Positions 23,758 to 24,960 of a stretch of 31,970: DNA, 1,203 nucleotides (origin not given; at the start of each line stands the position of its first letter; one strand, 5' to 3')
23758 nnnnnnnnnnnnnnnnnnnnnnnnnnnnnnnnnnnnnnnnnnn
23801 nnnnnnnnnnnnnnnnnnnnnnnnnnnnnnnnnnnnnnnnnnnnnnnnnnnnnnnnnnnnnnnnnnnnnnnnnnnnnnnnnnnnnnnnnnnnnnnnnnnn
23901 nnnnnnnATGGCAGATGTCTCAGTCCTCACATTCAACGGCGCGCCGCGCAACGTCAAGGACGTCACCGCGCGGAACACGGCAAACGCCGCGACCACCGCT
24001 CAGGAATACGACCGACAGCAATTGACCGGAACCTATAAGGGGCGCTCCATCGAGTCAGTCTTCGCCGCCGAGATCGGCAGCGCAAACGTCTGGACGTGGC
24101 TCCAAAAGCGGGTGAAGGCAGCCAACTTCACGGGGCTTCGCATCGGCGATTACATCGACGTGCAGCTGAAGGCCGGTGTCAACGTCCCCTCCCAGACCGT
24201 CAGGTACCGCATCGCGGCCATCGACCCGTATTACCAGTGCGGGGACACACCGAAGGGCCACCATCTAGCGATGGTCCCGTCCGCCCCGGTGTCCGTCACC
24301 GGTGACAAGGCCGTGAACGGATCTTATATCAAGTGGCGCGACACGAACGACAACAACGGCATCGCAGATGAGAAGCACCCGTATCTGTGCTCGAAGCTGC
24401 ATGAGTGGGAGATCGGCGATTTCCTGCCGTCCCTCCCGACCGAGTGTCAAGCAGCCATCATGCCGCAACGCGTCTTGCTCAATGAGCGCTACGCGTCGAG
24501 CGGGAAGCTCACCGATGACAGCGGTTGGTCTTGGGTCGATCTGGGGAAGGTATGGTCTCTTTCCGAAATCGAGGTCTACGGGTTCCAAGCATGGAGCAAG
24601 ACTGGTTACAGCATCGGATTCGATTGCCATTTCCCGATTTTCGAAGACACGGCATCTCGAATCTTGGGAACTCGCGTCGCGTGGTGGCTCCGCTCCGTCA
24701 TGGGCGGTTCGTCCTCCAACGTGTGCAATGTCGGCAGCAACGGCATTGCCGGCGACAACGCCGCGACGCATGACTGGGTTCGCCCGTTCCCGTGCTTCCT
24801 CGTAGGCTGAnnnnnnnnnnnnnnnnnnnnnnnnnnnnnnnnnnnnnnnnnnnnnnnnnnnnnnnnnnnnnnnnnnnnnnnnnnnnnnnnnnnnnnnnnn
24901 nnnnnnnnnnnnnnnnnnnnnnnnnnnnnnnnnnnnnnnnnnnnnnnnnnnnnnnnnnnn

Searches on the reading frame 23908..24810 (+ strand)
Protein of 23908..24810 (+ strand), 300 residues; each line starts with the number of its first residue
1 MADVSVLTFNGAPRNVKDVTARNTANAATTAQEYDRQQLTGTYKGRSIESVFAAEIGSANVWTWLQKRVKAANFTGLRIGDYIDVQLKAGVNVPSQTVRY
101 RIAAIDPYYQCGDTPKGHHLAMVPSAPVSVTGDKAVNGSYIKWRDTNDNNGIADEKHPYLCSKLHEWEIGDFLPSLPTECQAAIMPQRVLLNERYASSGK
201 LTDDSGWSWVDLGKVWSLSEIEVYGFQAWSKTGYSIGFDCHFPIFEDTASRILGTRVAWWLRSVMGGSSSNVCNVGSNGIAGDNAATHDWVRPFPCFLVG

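Call 5: search_protein_families(library=pfam, proteins=[window:23908-24810:+], max_evalue=0.1)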
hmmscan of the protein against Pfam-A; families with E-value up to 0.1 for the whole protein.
window:23908-24810:+ (300 aa): 1 family
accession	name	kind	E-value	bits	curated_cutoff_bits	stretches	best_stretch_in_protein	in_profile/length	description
PF19789.6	DUF6273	-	1.2e-12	48.5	23.5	1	143-294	16-167/172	Domain of unknown function (DUF6273)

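Call 10: search_protein_families(library=phrogs, proteins=[window:23908-24810:+], max_evalue=0.001)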
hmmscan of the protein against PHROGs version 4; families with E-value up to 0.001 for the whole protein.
window:23908-24810:+ (300 aa): 0 families

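Call 11: search_protein_families(library=ncbifam, proteins=[window:23908-24810:+], max_evalue=0.01)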
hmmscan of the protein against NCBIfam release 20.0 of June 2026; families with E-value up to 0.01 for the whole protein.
window:23908-24810:+ (300 aa): 0 families

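Call 14: search_solved_structures(query=window:23908-24810:+, max_evalue=10, show_alignments=2)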
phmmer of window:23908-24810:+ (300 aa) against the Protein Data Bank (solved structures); distinct sequences matched with E-value up to 10: 10.
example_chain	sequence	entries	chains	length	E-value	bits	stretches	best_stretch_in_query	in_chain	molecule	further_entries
5byo_A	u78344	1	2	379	0.0019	21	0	40-95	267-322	dTor_12x31L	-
4yxz_A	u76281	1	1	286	0.014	18.2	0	41-95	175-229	dTor_9x31L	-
6ymx_a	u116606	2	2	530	0.93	12.2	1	211-268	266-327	Cytochrome c oxidase subunit 1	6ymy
6giq_a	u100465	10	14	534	0.94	12.2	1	211-268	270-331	Cytochrome c oxidase subunit 1 | CYTOCHROME C OXIDASE SUBUNIT 1; SYNONYM: CYTOCHROME C OXIDASE POLYPEPTIDE I, COX1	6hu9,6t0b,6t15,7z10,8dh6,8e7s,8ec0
7o37_a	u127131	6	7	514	1.8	11.2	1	212-268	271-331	Cytochrome c oxidase subunit 1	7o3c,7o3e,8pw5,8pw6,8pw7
8ugh_4A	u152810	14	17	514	1.8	11.2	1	212-268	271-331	Cytochrome c oxidase subunit 1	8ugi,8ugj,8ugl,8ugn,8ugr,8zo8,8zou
8d4t_N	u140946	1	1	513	1.9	11.2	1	212-268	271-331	Cytochrome c oxidase subunit 1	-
1occ_A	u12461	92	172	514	1.9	11.2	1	212-268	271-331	CYTOCHROME C OXIDASE | Cytochrome c oxidase polypeptide I | Cytochrome c oxidase subunit 1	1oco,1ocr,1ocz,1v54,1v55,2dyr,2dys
5j4z_BN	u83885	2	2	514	1.9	11.2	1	212-268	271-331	Cytochrome c oxidase subunit 1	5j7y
7xma_B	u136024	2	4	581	2.1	11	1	212-268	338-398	Cytochrome c oxidase subunit 2,Cytochrome c oxidase subunit 1 | CYTOCHROME C OXIDASE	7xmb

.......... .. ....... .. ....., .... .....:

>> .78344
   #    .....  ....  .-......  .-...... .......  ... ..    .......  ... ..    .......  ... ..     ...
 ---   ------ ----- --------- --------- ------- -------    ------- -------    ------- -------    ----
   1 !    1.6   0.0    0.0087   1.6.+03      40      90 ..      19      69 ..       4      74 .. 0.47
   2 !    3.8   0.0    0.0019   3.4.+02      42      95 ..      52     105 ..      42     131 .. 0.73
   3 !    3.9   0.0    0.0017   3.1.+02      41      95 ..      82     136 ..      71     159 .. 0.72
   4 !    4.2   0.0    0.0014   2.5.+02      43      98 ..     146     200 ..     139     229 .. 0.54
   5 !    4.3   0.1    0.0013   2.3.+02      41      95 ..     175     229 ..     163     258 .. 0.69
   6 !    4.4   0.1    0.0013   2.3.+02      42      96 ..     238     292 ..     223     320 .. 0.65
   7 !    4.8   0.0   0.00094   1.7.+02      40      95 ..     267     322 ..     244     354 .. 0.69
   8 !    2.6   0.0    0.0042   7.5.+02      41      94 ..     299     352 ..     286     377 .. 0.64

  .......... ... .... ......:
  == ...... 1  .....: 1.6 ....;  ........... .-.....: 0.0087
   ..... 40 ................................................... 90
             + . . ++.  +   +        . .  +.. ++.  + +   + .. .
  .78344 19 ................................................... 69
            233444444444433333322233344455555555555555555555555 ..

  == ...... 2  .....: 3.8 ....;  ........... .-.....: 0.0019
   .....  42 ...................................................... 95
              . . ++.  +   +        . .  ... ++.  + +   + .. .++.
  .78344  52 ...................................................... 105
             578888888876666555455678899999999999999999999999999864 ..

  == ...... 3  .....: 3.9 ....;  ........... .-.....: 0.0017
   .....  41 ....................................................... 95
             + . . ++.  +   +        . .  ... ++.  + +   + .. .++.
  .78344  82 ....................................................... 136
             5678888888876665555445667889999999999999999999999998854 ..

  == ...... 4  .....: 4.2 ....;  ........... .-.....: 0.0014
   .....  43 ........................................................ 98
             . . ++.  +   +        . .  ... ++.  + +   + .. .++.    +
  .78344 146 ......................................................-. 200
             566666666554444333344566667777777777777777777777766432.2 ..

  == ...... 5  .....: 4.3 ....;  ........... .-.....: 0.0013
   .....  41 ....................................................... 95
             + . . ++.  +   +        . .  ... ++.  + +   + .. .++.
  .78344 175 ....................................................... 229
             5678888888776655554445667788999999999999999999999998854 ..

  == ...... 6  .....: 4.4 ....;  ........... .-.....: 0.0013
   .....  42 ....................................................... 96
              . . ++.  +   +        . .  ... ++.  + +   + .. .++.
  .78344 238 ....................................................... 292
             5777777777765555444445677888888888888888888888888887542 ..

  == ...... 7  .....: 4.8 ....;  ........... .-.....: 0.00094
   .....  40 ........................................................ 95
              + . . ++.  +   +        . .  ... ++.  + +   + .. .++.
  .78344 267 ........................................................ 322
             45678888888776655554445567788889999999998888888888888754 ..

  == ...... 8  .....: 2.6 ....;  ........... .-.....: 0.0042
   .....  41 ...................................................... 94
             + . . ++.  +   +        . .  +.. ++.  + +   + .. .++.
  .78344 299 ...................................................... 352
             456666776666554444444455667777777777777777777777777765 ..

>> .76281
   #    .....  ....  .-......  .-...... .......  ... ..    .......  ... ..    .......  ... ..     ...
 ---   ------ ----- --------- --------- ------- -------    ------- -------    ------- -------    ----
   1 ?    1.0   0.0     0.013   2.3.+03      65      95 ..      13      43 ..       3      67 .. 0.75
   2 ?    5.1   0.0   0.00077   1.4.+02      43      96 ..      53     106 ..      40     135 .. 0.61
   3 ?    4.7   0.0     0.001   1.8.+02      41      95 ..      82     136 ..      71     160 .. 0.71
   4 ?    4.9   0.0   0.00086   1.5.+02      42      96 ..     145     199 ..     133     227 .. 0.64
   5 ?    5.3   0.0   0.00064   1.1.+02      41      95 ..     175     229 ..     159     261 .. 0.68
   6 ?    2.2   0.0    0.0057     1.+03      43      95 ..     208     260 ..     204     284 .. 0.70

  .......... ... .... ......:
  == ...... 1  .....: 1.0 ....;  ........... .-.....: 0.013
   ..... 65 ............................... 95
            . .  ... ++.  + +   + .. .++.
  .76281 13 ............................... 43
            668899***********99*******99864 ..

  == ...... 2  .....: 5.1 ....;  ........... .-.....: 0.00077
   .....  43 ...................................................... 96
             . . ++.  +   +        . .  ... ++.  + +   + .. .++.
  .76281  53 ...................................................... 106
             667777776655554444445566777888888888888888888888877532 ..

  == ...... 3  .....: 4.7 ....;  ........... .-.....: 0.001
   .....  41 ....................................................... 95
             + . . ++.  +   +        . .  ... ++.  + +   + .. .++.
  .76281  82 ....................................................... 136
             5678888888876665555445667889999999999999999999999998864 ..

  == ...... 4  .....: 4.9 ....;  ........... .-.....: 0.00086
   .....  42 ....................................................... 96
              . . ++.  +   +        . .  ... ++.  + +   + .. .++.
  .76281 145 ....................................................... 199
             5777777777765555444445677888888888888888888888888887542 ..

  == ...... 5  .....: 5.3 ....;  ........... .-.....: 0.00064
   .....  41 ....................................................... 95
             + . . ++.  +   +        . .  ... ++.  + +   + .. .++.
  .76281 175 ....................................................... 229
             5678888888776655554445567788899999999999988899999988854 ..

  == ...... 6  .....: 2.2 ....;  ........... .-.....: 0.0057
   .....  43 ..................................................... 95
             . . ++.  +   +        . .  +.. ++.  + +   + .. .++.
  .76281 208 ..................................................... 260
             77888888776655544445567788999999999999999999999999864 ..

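Call 15: find_homologous_proteins(query=window:23908-24810:+, max_evalue=0.001)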
Query window:23908-24810:+ (300 aa): 422 proteins with E <= 0.001 among 1797 candidates; the best 120 are listed.
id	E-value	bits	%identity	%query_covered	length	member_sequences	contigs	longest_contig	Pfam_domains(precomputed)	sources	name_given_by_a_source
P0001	1.1e-193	661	95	100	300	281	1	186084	PF19789.7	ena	-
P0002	2.7e-172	590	84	100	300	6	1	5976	PF19789.7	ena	-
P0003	4.2e-167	573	59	100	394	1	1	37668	PF19789.7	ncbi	-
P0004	2.2e-150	519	75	100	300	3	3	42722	PF19789.7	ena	-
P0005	5.1e-150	517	75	100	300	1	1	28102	PF19789.7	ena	-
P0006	5.8e-149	514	75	100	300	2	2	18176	PF19789.7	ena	-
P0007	6.9e-149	514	75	100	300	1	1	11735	PF19789.7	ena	-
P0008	4.9e-148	511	74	100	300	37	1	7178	PF19789.7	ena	-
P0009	3.9e-147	508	74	100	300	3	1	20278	PF19789.7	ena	-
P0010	2.0e-143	496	70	100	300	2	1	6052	PF19789.7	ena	-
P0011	4.9e-143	494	71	100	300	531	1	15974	PF19789.7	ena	-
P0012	2.2e-142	492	70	100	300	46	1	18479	PF19789.7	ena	-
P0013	2.4e-142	492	70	100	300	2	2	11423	PF19789.7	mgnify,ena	mgnify:CR=1 FL=1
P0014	1.8e-141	489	70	100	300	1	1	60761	PF19789.7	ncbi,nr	ncbi:MAG: DUF6273 domain-containing protein [Collinsella sp.]|nr:DUF6273 domain-containing protein [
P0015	2.3e-141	489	70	100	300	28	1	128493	PF19789.7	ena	-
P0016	2.4e-141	489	70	100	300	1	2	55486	PF19789.7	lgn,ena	-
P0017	3.0e-141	489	69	100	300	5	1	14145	PF19789.7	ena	-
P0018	4.5e-141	488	70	100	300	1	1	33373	PF19789.7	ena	-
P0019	7.9e-141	487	70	100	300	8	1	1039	PF19789.7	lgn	-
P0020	9.9e-141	487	69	100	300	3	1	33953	PF19789.7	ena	-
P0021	1.4e-140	486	69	100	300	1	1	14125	PF19789.7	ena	-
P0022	2.5e-140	485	71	100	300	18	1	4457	PF19789.7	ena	-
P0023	3.4e-140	485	69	100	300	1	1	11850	PF19789.7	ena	-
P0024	5.5e-140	484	71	100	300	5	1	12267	PF19789.7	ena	-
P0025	7.8e-140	484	69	100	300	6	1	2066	PF19789.7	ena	-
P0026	1.3e-139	483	68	100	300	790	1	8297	PF19789.7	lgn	-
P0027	1.3e-139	483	69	100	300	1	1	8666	PF19789.7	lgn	-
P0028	1.4e-139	483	68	100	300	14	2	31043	PF19789.7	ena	-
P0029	2.2e-139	482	69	100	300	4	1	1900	PF19789.7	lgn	-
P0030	2.7e-139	482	70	98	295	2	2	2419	PF19789.7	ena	-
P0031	4.0e-139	482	69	100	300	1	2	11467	PF19789.7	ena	-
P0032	4.4e-139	481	68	100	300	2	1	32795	PF19789.7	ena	-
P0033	7.2e-139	481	69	100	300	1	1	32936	PF19789.7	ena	-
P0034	1.6e-138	480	69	100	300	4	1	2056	PF19789.7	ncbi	-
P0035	2.1e-138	479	70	100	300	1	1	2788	PF19789.7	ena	-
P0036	8.1e-138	477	68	100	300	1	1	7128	PF19789.7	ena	-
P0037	8.7e-138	477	67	100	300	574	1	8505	PF19789.7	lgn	-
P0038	9.8e-138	477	68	100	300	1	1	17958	PF19789.7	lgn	-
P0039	1.2e-137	477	67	100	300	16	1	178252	PF19789.7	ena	-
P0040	2.3e-137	476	70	100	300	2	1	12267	PF19789.7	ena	-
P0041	3.1e-137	475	67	100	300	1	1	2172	PF19789.7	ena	-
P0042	3.2e-137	475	70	100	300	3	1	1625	PF19789.7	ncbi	-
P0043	6.2e-137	474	69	100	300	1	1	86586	PF19789.7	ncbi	-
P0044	2.1e-136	473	69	100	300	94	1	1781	PF19789.7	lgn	-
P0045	4.1e-136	472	69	99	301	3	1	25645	PF19789.7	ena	-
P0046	1.5e-135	470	68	100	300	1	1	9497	PF19789.7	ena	-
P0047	2.2e-135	469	67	100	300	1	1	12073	PF19789.7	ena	-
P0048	2.3e-135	469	68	100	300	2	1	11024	PF19789.7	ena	-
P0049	2.3e-135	469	68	100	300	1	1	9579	PF19789.7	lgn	-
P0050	2.9e-135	469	66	100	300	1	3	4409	PF19789.7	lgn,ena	-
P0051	3.6e-135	469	65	100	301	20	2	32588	PF19789.7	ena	-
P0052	5.3e-135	468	66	100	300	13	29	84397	PF19789.7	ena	-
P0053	1.1e-134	467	66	100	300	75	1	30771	PF19789.7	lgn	-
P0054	1.2e-134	467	67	100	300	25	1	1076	PF19789.7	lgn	-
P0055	2.3e-134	466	66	100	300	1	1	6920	PF19789.7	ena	-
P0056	2.3e-134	466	66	100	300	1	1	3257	PF19789.7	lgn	-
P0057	4.2e-134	465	66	100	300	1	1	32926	PF19789.7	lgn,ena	-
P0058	1.3e-133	463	65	100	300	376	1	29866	PF19789.7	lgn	-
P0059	1.9e-133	463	65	100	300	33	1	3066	PF19789.7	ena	-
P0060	2.3e-132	459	65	100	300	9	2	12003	PF19789.7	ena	-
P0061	4.1e-132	459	67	100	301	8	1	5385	PF19789.7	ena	-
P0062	6.1e-132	458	66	100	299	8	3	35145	PF19789.7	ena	-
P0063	6.2e-132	458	65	100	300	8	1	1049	PF19789.7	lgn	-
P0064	8.1e-132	458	65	100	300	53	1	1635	PF19789.7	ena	-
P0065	3.8e-131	455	68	98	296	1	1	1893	PF19789.7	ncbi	-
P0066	8.5e-131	454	72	91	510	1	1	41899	PF10651.16,PF19789.7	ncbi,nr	ncbi:MAG: phage baseplate upper protein [Coriobacteriaceae bacterium]|nr:phage baseplate upper prote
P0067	2.5e-130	453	65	100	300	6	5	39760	PF19789.7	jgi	jgi:hypothetical protein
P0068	2.6e-130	453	64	100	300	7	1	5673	PF19789.7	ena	-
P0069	3.2e-130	452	66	100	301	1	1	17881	PF19789.7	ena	-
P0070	9.3e-130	451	65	100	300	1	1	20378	PF19789.7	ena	-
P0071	1.0e-129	451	66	100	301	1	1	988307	PF19789.7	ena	-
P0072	3.6e-129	449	65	100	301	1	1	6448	PF19789.7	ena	-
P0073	8.3e-129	448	65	100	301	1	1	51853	PF19789.7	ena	-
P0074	6.3e-127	441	65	100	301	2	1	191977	PF19789.7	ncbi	ncbi:MAG: DUF6273 domain-containing protein [Collinsella phocaeensis]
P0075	1.5e-126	440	64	100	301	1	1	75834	PF19789.7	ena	-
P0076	1.6e-126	440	65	100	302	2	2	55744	PF19789.7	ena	-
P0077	2.5e-126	440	65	98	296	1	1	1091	PF19789.7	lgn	-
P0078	3.2e-126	439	65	98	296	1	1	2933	PF19789.7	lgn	-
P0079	8.0e-126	438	63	100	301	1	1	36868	PF19789.7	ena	-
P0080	9.8e-126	438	66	93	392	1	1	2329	PF19789.7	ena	-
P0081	1.1e-124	434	65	100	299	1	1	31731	PF19789.7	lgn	-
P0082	4.5e-124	432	64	100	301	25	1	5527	PF19789.7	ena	-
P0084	6.3e-124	432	62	100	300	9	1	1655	PF19789.7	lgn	-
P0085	2.8e-122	426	66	94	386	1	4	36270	PF19789.7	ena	-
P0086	3.1e-122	426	64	99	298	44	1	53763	PF19789.7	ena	-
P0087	7.6e-122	425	65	94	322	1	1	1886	PF19789.7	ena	-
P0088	2.0e-121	423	64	94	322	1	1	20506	PF19789.7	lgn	-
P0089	2.1e-121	423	62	100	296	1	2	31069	PF19789.7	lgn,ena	-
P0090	5.1e-121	422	66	94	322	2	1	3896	PF19789.7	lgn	-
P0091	9.3e-121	421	59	100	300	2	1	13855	PF19789.7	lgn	-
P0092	9.9e-120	418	61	100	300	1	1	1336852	PF19789.7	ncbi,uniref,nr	ncbi:DUF6273 domain-containing protein [Olsenella sp. Marseille-P4559]|uniref:DUF6273 domain-contain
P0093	1.5e-119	417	60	100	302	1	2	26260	PF19789.7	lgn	-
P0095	3.3e-119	416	60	100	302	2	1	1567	PF19789.7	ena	-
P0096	1.2e-118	414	60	100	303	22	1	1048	PF19789.7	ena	-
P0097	1.2e-118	414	59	100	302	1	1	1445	PF19789.7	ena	-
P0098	1.2e-118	414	61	100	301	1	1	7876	PF19789.7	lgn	-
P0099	1.3e-118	414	59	100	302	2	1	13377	PF19789.7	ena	-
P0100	5.3e-118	412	59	100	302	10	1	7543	PF19789.7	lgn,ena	-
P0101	1.1e-117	411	59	100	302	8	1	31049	PF19789.7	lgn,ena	-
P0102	1.5e-117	411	59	100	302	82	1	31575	PF19789.7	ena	-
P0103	1.9e-117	410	61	100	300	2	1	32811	PF19789.7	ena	-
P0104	3.3e-117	410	60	97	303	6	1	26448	PF19789.7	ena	-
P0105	8.9e-117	408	58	100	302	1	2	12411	PF19789.7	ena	-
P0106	1.4e-116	407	59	100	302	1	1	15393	PF19789.7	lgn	-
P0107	1.5e-116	407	60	100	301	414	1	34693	PF19789.7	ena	-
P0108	1.6e-116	407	59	100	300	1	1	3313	PF19789.7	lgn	-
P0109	4.2e-116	406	58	100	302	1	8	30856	PF19789.7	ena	-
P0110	6.3e-116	405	59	100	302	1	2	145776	PF19789.7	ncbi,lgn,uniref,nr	ncbi:DUF6273 domain-containing protein [Adlercreutzia caecimuris]|uniref:DUF6273 domain-containing p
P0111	9.7e-116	405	59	100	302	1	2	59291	PF19789.7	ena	-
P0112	1.9e-115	404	59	100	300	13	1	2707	PF19789.7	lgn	-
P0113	1.9e-115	404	52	92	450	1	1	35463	PF19789.7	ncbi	-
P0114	2.3e-115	403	62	93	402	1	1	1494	PF19789.7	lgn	-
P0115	3.2e-115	403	58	100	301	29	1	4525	PF19789.7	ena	-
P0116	5.9e-115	402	64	90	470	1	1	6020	PF10651.16,PF19789.7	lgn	-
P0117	4.3e-114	399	57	100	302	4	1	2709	PF19789.7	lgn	-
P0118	6.5e-114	399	58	100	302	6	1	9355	PF19789.7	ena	-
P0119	7.3e-113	395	57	100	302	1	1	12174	PF19789.7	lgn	-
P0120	1.5e-112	394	66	85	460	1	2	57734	PF19789.7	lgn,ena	-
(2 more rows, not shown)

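Call 21: find_encoding_contigs(protein=P0001, flank=10000, max_places=4)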
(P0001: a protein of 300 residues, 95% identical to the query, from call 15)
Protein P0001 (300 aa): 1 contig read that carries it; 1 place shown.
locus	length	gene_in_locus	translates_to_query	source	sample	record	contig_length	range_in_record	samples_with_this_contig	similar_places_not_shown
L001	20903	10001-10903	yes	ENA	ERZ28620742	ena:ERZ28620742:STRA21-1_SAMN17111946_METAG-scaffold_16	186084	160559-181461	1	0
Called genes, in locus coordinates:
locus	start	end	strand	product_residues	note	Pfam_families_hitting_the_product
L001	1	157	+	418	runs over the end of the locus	PF05065:Phage_capsid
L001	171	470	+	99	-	PF24829:Phage_connect_2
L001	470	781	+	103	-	-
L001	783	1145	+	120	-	-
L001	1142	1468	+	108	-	-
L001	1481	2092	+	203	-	-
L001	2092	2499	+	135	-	-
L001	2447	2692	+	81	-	-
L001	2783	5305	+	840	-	PF01442:Apolipoprotein (faint)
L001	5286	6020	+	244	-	PF05709:Sipho_tail, PF22768:SPP1_Dit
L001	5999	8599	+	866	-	PF06605:Prophage_tail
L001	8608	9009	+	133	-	-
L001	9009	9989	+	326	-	-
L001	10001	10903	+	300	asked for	PF19789:DUF6273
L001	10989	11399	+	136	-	-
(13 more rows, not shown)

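Call 22: find_encoding_contigs(protein=P0002, flank=6000, max_places=3)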
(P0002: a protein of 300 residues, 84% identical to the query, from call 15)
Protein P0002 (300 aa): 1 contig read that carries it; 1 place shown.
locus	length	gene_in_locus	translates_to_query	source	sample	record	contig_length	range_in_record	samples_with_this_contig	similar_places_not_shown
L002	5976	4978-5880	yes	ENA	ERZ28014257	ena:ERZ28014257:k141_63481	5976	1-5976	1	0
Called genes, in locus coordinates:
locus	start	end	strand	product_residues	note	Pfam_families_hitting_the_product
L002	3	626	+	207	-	?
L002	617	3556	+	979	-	PF06605:Prophage_tail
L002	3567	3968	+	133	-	-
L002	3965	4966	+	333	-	PF10651:BppU_N (weak)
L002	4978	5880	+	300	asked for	PF19789:DUF6273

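Call 23: find_encoding_contigs(protein=window:23908-24810:+, flank=10000, max_places=4)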
Protein window:23908-24810:+ (300 aa): 1 contig read that carries it; 1 place shown.
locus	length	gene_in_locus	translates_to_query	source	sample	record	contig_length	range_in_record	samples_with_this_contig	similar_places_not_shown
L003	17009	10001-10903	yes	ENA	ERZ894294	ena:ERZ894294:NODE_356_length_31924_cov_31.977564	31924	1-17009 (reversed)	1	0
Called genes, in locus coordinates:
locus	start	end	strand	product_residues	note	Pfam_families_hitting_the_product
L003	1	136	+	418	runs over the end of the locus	PF05065:Phage_capsid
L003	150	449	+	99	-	PF24829:Phage_connect_2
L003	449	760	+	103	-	-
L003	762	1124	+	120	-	-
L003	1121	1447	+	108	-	-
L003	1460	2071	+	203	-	-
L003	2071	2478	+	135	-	-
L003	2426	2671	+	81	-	-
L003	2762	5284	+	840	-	PF01442:Apolipoprotein (faint)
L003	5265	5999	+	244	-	PF05709:Sipho_tail, PF22768:SPP1_Dit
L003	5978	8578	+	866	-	PF06605:Prophage_tail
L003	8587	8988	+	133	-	-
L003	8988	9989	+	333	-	-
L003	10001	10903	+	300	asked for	PF19789:DUF6273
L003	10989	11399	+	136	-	-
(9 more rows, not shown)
